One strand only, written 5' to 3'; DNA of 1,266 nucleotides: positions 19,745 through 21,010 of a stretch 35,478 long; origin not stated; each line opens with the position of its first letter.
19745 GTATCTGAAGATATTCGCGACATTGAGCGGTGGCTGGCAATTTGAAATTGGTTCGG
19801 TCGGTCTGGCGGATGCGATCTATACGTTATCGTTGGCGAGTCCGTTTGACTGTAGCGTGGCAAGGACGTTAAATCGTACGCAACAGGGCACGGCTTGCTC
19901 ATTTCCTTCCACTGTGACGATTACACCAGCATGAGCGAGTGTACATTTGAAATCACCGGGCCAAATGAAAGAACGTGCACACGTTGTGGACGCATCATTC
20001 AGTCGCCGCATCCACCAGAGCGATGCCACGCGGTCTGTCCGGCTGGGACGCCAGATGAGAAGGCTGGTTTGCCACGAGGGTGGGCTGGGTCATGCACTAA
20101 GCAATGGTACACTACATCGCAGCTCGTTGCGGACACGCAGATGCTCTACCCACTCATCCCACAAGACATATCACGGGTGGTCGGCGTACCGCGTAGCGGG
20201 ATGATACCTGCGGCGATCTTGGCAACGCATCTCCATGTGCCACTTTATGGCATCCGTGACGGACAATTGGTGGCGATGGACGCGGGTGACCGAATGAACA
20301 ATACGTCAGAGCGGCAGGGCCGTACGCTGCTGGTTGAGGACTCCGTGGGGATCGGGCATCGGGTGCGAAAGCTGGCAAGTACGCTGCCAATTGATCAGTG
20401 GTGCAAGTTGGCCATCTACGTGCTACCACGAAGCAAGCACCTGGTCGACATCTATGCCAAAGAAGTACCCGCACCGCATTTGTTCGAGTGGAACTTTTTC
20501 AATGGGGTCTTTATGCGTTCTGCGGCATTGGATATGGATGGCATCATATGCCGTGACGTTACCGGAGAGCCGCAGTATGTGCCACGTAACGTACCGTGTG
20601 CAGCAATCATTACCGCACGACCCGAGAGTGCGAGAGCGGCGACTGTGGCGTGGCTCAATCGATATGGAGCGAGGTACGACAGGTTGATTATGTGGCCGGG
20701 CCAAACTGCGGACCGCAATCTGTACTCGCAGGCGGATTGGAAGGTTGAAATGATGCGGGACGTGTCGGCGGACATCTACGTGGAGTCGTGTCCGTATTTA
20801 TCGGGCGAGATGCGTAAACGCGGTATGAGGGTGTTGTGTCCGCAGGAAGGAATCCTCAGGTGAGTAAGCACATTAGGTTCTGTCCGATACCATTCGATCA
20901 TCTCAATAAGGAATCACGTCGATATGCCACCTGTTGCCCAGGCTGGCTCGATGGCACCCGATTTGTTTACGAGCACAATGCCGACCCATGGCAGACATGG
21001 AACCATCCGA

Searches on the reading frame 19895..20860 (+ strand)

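Call 22: search_protein_families(library=phrogs, proteins=[window:19895-20860:+], max_evalue=0.001)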
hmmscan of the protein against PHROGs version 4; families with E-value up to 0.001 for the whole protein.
window:19895-20860:+ (322 aa): 1 family
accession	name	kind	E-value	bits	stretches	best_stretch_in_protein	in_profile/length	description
phrog_415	-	other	4.8e-06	27.4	1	237-268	84-115/218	polynucleotide kinase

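Call 117: search_protein_families(library=pfam, proteins=[window:19895-20860:+], max_evalue=0.001)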
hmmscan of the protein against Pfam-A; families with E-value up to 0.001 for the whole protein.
window:19895-20860:+ (322 aa): 0 families
